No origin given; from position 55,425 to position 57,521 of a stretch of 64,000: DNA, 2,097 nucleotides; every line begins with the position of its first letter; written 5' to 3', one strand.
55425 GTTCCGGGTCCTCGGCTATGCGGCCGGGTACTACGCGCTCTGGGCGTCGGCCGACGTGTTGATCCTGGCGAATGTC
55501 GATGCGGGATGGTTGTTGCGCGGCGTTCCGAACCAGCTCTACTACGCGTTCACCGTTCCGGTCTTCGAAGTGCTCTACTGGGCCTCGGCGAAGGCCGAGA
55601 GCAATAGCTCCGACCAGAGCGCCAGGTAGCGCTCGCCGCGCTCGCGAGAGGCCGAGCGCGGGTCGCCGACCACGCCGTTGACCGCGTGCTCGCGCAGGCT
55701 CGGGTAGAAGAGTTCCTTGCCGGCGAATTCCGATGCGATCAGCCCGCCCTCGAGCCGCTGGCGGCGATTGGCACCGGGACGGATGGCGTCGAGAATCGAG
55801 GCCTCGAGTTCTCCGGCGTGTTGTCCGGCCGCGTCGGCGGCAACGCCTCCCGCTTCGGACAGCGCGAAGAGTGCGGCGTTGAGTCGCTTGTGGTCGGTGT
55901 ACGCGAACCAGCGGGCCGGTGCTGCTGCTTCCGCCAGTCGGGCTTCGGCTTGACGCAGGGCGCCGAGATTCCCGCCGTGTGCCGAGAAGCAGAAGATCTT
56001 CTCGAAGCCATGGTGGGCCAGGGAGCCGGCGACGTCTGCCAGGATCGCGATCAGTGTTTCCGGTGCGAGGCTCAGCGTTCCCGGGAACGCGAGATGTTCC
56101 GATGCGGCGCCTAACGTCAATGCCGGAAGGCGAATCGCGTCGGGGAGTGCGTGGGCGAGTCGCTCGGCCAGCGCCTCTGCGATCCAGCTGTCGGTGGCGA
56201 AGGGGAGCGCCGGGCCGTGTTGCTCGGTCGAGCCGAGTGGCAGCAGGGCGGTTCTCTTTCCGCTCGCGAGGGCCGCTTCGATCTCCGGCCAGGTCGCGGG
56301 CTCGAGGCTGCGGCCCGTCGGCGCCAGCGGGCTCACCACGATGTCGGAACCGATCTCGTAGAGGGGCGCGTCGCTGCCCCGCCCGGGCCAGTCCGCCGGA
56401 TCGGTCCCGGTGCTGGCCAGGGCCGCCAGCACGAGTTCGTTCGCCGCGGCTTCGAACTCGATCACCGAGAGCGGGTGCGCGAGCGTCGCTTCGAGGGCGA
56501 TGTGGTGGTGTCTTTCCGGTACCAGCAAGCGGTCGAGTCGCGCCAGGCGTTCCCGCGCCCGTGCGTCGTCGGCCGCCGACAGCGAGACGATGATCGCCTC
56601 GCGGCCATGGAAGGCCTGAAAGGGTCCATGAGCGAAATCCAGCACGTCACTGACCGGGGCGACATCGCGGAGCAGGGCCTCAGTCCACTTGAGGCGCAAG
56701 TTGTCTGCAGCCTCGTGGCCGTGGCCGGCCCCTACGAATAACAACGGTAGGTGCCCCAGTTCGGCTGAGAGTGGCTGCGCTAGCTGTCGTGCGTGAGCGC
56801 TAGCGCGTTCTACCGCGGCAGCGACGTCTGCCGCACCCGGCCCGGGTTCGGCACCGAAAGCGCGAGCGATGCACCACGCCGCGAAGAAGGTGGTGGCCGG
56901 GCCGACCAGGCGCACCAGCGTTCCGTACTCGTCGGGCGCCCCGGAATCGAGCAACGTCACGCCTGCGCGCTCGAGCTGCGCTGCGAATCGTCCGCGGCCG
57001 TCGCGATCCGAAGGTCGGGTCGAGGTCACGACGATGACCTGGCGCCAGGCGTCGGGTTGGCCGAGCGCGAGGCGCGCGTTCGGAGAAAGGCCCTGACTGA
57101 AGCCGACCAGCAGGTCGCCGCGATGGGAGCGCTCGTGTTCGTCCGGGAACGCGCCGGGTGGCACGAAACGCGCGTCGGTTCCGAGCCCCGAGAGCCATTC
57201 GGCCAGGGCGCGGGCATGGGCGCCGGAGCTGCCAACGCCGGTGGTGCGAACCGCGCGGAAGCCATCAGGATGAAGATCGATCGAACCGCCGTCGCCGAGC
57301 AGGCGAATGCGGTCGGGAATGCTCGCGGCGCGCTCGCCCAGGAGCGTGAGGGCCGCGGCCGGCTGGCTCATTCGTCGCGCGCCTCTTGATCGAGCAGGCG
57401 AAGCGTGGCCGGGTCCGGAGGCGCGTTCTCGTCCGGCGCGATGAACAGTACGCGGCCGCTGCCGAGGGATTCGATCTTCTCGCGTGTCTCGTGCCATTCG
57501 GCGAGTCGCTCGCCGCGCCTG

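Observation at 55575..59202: GTP cyclohydrolase II variant lacking the Tyr105 equivalent, coupled to a double-SIS/creatininase fusion: candidate two-step FAPy-type pathway from GTP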

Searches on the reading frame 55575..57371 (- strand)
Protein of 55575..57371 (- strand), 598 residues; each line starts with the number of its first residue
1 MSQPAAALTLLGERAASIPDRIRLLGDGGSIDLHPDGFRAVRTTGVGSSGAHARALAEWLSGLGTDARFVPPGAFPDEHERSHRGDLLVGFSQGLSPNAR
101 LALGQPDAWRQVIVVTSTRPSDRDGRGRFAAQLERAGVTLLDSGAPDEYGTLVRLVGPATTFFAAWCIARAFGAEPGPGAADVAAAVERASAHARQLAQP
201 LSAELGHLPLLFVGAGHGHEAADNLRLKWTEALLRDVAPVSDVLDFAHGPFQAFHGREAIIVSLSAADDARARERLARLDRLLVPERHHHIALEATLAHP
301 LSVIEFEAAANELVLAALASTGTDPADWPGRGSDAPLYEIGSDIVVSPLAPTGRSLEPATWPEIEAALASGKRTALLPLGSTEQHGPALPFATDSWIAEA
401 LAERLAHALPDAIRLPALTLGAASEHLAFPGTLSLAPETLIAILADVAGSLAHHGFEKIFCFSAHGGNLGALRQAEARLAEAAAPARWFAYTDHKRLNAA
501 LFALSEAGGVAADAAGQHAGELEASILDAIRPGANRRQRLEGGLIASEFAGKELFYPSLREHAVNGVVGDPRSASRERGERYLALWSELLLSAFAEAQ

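Call 3: search_protein_families(library=pfam, proteins=[window:55575-57371:-], max_evalue=0.01)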
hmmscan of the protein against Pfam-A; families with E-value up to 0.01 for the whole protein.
window:55575-57371:- (598 aa): 1 family
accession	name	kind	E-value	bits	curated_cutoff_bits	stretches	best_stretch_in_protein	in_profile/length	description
PF02633.19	Creatininase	-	8.9e-58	196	31.3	1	359-591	3-235/238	Creatinine amidohydrolase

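Call 4: search_protein_families(library=ncbifam, proteins=[window:55575-57371:-], max_evalue=0.01)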
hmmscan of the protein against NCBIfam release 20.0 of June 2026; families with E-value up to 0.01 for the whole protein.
window:55575-57371:- (598 aa): 3 families
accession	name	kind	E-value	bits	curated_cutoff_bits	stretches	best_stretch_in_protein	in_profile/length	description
TIGR03964.1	mycofact_creat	equivalog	1.9e-36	125.7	172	1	358-589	3-212/228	mycofactocin biosynthesis peptidyl-dipeptidase MftE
TIGR04448.1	creatininase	equivalog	9.1e-23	81.2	235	1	360-584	3-232/246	creatininase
NF041098.2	diketo_inos_hlase_IolN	equivalog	1.1e-12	47.6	245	1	374-539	26-189/307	3-dehydro-scyllo-inosose hydrolase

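Call 6: search_solved_structures(query=window:55575-57371:-, max_evalue=1, show_alignments=3)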
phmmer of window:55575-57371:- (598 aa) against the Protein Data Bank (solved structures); distinct sequences matched with E-value up to 1: 8.
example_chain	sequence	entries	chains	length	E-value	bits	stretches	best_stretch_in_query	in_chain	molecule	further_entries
3no4_A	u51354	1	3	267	4e-24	88.5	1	353-537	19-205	creatinine amidohydrolase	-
1q3k_A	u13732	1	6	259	4.7e-13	51.9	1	359-586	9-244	creatininase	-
3a6h_A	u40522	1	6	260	1.2e-12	50.6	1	359-588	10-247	Creatinine amidohydrolase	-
3a6e_A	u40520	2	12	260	1.6e-12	50.2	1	359-588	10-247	Creatinine amidohydrolase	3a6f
3a6g_A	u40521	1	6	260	2.1e-12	49.8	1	359-588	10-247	Creatinine amidohydrolase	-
3a6j_A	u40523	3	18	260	2.2e-12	49.7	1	359-588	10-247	Creatinine amidohydrolase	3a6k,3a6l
1j2t_A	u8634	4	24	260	2.2e-12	49.7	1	359-588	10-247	creatinine amidohydrolase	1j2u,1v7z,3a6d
3lub_A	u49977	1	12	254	4.3e-10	42.1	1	375-596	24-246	Putative creatinine amidohydrolase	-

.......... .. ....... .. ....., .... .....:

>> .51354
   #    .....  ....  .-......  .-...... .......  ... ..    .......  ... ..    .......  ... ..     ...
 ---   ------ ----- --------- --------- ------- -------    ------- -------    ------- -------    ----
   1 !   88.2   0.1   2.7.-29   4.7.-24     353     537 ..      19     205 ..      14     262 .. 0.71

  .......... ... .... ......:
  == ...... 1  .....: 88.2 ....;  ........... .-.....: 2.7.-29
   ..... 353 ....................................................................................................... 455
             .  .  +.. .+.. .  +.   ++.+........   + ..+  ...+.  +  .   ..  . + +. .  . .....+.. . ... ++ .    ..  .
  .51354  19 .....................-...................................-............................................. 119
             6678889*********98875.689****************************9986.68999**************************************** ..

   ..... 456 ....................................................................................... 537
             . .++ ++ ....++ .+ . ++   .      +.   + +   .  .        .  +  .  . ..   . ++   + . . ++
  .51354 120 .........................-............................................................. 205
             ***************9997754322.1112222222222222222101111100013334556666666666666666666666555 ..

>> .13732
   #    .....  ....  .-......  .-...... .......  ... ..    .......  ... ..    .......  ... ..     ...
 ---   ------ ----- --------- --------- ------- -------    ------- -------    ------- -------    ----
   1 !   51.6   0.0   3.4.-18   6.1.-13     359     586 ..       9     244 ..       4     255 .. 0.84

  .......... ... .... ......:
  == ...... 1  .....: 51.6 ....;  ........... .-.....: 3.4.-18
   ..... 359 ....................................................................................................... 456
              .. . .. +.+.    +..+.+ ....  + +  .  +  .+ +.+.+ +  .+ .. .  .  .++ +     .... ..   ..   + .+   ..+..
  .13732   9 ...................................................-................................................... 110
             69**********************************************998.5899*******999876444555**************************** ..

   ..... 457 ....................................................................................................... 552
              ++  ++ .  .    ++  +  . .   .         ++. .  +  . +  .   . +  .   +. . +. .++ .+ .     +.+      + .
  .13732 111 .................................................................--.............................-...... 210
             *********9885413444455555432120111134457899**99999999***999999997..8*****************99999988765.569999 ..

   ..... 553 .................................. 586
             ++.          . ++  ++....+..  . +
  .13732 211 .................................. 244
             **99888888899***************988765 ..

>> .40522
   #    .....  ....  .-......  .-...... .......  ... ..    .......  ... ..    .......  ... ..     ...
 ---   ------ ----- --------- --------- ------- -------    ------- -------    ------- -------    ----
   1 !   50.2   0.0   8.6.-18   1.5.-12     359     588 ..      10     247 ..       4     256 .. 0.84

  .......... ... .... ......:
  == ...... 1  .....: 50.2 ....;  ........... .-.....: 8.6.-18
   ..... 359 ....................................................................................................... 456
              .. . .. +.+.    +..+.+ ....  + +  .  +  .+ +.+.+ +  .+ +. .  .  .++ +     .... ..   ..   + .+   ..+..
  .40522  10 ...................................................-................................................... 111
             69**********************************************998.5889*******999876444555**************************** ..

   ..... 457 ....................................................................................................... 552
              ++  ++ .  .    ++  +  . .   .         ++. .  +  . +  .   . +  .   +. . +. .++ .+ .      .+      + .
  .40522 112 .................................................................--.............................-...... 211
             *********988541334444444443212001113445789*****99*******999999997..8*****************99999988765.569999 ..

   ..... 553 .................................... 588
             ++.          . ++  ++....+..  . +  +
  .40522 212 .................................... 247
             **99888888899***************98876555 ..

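Call 7: find_homologous_proteins(query=window:55575-57371:-, max_evalue=0.00001)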
Query window:55575-57371:- (598 aa): 265 proteins with E <= 0.00001 among 8000 candidates; the best 120 are listed.
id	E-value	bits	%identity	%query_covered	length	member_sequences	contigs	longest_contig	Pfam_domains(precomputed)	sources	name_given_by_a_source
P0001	0.0e+0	1296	100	100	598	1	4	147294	PF02633.20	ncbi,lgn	-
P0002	2.6e-274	929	73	100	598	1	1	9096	PF02633.20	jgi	jgi:creatinine amidohydrolase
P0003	1.5e-245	835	67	100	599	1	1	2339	PF02633.20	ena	-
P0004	5.0e-245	833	67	99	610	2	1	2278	PF02633.20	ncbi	-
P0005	1.4e-207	709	60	98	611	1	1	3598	PF02633.20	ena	-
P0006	1.5e-202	693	58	98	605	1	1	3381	PF02633.20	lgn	-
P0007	4.7e-198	678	58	98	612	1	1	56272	PF02633.20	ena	-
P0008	6.3e-193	661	57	98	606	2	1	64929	PF02633.20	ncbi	-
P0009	4.8e-188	645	57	99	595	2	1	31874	PF02633.20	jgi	-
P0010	3.4e-185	635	56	99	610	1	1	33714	PF02633.20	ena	-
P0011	9.7e-164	564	53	99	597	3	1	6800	PF02633.20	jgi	jgi:creatinine amidohydrolase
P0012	2.5e-162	560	54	94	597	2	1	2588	PF02633.20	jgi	jgi:creatinine amidohydrolase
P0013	4.5e-161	556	59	80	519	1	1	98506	PF02633.20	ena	-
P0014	2.3e-160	553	54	93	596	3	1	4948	PF02633.20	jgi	jgi:creatinine amidohydrolase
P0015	1.3e-157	544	53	95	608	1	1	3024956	PF02633.20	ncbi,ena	-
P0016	6.9e-157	542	54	95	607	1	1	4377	PF02633.20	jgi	jgi:creatinine amidohydrolase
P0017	9.1e-156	538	52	95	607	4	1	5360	PF02633.20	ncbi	-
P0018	9.8e-154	531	53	94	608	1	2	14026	PF02633.20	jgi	jgi:creatinine amidohydrolase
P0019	6.1e-153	529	51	99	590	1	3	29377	PF02633.20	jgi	jgi:creatinine amidohydrolase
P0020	8.9e-153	528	52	95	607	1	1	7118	PF02633.20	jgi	jgi:creatinine amidohydrolase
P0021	9.7e-153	528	52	94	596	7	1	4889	PF02633.20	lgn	-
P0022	1.0e-152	528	52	95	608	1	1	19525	PF02633.20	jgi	jgi:creatinine amidohydrolase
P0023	7.6e-152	525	51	95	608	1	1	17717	PF02633.20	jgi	jgi:creatinine amidohydrolase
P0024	7.6e-152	525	51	95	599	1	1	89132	PF02633.20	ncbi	-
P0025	1.3e-151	524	56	85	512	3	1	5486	PF02633.20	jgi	jgi:creatinine amidohydrolase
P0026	2.8e-151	523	52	95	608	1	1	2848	PF02633.20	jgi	jgi:creatinine amidohydrolase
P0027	3.8e-151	523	51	95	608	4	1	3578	PF02633.20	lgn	-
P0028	6.2e-151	522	52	95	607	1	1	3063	PF02633.20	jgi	jgi:creatinine amidohydrolase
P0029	2.4e-150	520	50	94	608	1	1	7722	PF02633.20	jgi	jgi:creatinine amidohydrolase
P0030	6.3e-150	519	51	95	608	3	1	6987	PF02633.20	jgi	jgi:creatinine amidohydrolase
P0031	9.2e-150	518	52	94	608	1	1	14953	PF02633.20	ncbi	-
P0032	2.0e-149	517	52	95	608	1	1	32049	PF02633.20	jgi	-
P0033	9.0e-149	515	51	95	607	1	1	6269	PF02633.20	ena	-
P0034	1.3e-147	511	51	99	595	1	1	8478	PF02633.20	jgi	-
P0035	5.6e-147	509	50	99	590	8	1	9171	PF02633.20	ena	-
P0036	5.8e-147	509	53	86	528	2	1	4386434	PF02633.20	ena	-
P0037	7.0e-147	509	49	95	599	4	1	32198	PF02633.20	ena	-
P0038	3.6e-146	506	51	94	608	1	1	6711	PF02633.20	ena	-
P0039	4.1e-146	506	51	94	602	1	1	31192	PF02633.20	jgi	jgi:creatinine amidohydrolase/Fe(II)-dependent formamide hydrolase-like protein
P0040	2.9e-141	490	49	94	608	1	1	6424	PF02633.20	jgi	jgi:creatinine amidohydrolase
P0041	4.0e-140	486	49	94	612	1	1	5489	PF02633.20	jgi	jgi:creatinine amidohydrolase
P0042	1.3e-133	465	49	94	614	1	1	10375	PF02633.20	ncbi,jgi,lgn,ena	-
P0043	7.2e-132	459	45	99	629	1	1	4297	PF02633.20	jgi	jgi:creatinine amidohydrolase/Fe(II)-dependent formamide hydrolase-like protein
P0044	1.2e-128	449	52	74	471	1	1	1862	PF02633.20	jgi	jgi:creatinine amidohydrolase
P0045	2.4e-128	448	45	99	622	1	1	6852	PF02633.20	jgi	jgi:creatinine amidohydrolase/Fe(II)-dependent formamide hydrolase-like protein/fructoselysine-6-P-d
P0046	3.6e-128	447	67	54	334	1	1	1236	PF02633.20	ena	-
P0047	1.9e-127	445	46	97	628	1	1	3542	PF02633.20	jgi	-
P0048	2.9e-127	444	47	98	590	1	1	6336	PF02633.20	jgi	jgi:creatinine amidohydrolase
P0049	2.3e-126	441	45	98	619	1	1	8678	PF02633.20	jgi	jgi:creatinine amidohydrolase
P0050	3.0e-126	441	45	98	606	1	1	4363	PF02633.20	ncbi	ncbi:MAG: creatininase family protein [Candidatus Binatia bacterium]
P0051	3.4e-126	440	46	98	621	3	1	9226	PF02633.20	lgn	-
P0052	1.2e-125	439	46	98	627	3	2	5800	PF02633.20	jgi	jgi:creatinine amidohydrolase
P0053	1.6e-125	438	46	98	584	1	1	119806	PF02633.20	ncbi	-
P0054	1.1e-124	435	46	94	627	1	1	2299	PF02633.20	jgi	jgi:creatinine amidohydrolase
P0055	1.2e-124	435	47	98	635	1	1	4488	PF02633.20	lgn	-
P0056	8.0e-124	433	46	98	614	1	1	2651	PF02633.20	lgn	-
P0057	1.3e-123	432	43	98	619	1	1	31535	PF02633.20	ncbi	-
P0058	3.6e-123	430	45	98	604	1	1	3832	PF02633.20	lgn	-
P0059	3.7e-123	430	46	98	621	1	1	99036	PF02633.20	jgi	jgi:creatinine amidohydrolase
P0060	7.2e-122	426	45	98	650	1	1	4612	PF02633.20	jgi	jgi:creatinine amidohydrolase/Fe(II)-dependent formamide hydrolase-like protein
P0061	1.1e-121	426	46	99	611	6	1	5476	PF02633.20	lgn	-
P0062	1.1e-121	426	43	98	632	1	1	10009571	PF02633.20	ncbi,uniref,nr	ncbi:creatininase family protein [Stigmatella sp. ncwal1]|uniref:Creatininase family protein n=1 Tax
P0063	2.0e-121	425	45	94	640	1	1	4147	PF02633.20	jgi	jgi:creatinine amidohydrolase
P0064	2.5e-121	424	43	93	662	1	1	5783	PF02633.20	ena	-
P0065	3.1e-121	424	45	96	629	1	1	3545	PF02633.20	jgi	jgi:creatinine amidohydrolase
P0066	6.3e-121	423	44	98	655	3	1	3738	PF02633.20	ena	-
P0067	7.5e-121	423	43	98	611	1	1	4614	PF02633.20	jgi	jgi:creatinine amidohydrolase/Fe(II)-dependent formamide hydrolase-like protein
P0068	4.2e-120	420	43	98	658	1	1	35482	PF02633.20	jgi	jgi:creatinine amidohydrolase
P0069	1.0e-119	419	45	98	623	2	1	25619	PF02633.20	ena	-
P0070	1.0e-119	419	44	98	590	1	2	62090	PF02633.20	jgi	jgi:creatinine amidohydrolase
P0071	1.5e-119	419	46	100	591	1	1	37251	PF02633.20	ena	-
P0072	3.0e-119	418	44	98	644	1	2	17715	PF02633.20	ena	-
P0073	3.7e-119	417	43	94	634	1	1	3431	PF02633.20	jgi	jgi:creatinine amidohydrolase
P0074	4.7e-119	417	43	98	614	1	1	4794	PF02633.20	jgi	-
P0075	5.3e-119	417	54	65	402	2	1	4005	PF02633.20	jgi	jgi:creatinine amidohydrolase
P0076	1.9e-118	415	42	99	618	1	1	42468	PF02633.20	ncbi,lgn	-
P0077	2.1e-118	415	45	94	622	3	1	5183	PF02633.20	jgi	jgi:creatinine amidohydrolase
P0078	3.6e-118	414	46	98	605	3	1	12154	PF02633.20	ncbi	-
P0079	4.9e-118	414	42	93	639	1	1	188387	PF02633.20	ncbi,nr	ncbi:creatininase family protein [Myxococcota bacterium]|nr:creatininase family protein [Myxococcota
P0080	7.2e-118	413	43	98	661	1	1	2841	PF02633.20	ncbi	-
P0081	1.1e-117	412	44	99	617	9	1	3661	PF02633.20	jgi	jgi:creatinine amidohydrolase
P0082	1.3e-117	412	45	98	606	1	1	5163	PF02633.20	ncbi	-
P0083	2.4e-117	411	44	94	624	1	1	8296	PF02633.20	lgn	-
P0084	3.1e-117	411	39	100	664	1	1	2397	PF02633.20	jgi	jgi:creatinine amidohydrolase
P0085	4.4e-117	410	43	94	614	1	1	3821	PF02633.20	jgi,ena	-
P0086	7.0e-117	410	43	98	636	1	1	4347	PF02633.20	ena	-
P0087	1.2e-116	409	45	94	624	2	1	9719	PF02633.20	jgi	-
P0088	1.8e-116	408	44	99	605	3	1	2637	PF02633.20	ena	-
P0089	7.9e-116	406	45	95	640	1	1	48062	PF02633.20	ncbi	-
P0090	8.7e-116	406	43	97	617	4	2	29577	PF02633.20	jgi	jgi:creatinine amidohydrolase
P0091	1.0e-115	406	45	97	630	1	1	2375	PF02633.20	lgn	-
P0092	1.4e-115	405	43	99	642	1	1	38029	PF02633.20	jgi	jgi:creatinine amidohydrolase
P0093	1.8e-115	405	45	98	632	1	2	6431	PF02633.20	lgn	-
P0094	2.7e-115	404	45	94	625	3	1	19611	PF02633.20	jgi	jgi:creatinine amidohydrolase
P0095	2.8e-115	404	54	70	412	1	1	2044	PF02633.20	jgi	jgi:creatinine amidohydrolase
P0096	3.8e-115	404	42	98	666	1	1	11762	PF02633.20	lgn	-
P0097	5.7e-115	403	43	94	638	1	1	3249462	PF02633.20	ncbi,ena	-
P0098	9.3e-115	403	40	99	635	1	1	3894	PF02633.20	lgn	-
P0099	4.2e-114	401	43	98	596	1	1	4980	PF02633.20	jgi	jgi:creatinine amidohydrolase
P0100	4.6e-114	400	43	98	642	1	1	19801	PF02633.20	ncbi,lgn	-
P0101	7.0e-114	400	43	98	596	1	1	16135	PF02633.20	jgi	jgi:creatinine amidohydrolase/Fe(II)-dependent formamide hydrolase-like protein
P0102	9.1e-114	399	43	98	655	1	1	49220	PF02633.20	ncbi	-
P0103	1.1e-113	399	43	99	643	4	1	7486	PF02633.20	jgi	-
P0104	2.2e-113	398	44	98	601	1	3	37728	PF02633.20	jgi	jgi:creatinine amidohydrolase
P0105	2.8e-113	398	47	91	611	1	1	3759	PF02633.20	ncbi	-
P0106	2.9e-113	398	42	98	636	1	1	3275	PF02633.20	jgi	jgi:creatinine amidohydrolase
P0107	6.3e-113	397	44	94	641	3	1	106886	PF02633.20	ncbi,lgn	ncbi:MAG: creatininase family protein [Candidatus Binatia bacterium]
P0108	6.4e-113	397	44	98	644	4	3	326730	PF02633.20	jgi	-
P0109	6.6e-113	397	43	97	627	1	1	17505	PF02633.20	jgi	jgi:creatinine amidohydrolase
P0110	9.3e-113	396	43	98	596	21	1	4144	PF02633.20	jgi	jgi:creatinine amidohydrolase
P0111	1.1e-112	396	43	94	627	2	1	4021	PF02633.20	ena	-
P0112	1.1e-112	396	44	95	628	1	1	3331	PF02633.20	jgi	jgi:creatinine amidohydrolase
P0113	1.9e-112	395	43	98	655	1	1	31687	PF02633.20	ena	-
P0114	2.7e-112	395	43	93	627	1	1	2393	PF02633.20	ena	-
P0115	3.1e-112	394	40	93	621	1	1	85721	PF02633.20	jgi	jgi:creatinine amidohydrolase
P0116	3.3e-112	394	43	98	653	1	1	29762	PF02633.20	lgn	-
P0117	4.0e-112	394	44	99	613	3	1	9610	PF02633.20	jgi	jgi:creatinine amidohydrolase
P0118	6.1e-112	393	45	99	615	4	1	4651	PF02633.20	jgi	-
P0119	6.4e-112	393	42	93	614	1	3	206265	PF02633.20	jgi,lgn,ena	jgi:creatinine amidohydrolase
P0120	6.5e-112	393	55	61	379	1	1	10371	PF02633.20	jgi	jgi:creatinine amidohydrolase/Fe(II)-dependent formamide hydrolase-like protein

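Call 14: find_encoding_contigs(protein=P0001, flank=10000, max_places=3)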
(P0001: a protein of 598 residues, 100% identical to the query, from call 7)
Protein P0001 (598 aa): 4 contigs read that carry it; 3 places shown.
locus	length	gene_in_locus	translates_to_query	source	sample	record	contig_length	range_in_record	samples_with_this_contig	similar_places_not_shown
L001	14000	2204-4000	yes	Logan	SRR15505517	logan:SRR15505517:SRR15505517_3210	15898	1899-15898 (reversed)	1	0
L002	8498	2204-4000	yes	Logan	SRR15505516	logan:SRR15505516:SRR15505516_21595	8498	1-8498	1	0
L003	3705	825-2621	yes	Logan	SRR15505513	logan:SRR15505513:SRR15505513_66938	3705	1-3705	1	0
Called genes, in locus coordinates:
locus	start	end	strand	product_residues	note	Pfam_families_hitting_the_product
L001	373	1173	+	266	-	PF00378:ECH_1, PF16113:ECH_2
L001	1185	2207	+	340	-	PF00925:GTP_cyclohydro2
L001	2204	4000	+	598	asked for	PF02633:Creatininase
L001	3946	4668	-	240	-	-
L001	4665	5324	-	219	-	PF10520:Lipid_desat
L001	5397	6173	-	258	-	PF00378:ECH_1, PF16113:ECH_2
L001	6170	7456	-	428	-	PF01595:CNNM, PF00571:CBS (faint), PF03471:CorC_HlyC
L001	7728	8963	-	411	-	PF02771:Acyl-CoA_dh_N, PF02770:Acyl-CoA_dh_M, PF00441:Acyl-CoA_dh_1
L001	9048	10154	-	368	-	PF02771:Acyl-CoA_dh_N, PF00441:Acyl-CoA_dh_1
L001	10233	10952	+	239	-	PF03588:Leu_Phe_trans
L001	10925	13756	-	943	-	PF01564:Spermine_synth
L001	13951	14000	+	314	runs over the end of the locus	PF00478:IMPDH, PF03060:NMO, PF01070:FMN_dh (weak)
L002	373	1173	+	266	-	PF00378:ECH_1, PF16113:ECH_2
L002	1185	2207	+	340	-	PF00925:GTP_cyclohydro2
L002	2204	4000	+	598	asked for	PF02633:Creatininase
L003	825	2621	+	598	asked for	PF02633:Creatininase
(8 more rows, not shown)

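Call 15: find_encoding_contigs(protein=P0062, flank=10000, max_places=2)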
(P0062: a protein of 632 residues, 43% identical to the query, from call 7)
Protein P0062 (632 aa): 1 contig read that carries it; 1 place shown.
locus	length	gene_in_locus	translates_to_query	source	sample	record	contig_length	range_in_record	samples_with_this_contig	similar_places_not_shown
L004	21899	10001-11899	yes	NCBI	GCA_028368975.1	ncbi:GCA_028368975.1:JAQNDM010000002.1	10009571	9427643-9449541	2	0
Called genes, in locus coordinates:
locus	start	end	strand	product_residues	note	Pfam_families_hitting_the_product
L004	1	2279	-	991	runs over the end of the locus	PF13620:CarboxypepD_reg, PF25183:OMP_b-brl_4, PF00593:TonB_dep_Rec_b-barrel, PF25183:OMP_b-brl_4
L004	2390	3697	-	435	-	PF01882:DUF58, PF13519:VWA_2 (weak)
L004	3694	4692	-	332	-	PF20030:bpMoxR, PF00004:AAA (weak), PF07726:AAA_3, PF07728:AAA_5, PF17863:AAA_lid_2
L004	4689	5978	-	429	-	PF14258:DUF4350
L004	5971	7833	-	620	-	PF13559:DUF4129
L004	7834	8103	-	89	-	-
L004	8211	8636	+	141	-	PF02566:OsmC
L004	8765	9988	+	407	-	PF00925:GTP_cyclohydro2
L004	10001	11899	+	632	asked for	PF02633:Creatininase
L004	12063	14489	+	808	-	PF08124:Lyase_8_N, PF02278:Lyase_8, PF02884:Lyase_8_C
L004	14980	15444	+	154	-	-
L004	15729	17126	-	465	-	PF05598:DUF772, PF01609:DDE_Tnp_1, PF13751:DDE_Tnp_1_6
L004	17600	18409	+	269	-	PF20240:DUF6597, PF12833:HTH_18, PF00165:HTH_AraC (faint)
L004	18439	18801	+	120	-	PF00903:Glyoxalase, PF18029:Glyoxalase_6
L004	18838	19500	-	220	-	PF00877:NLPC_P60 (weak), PF05257:CHAP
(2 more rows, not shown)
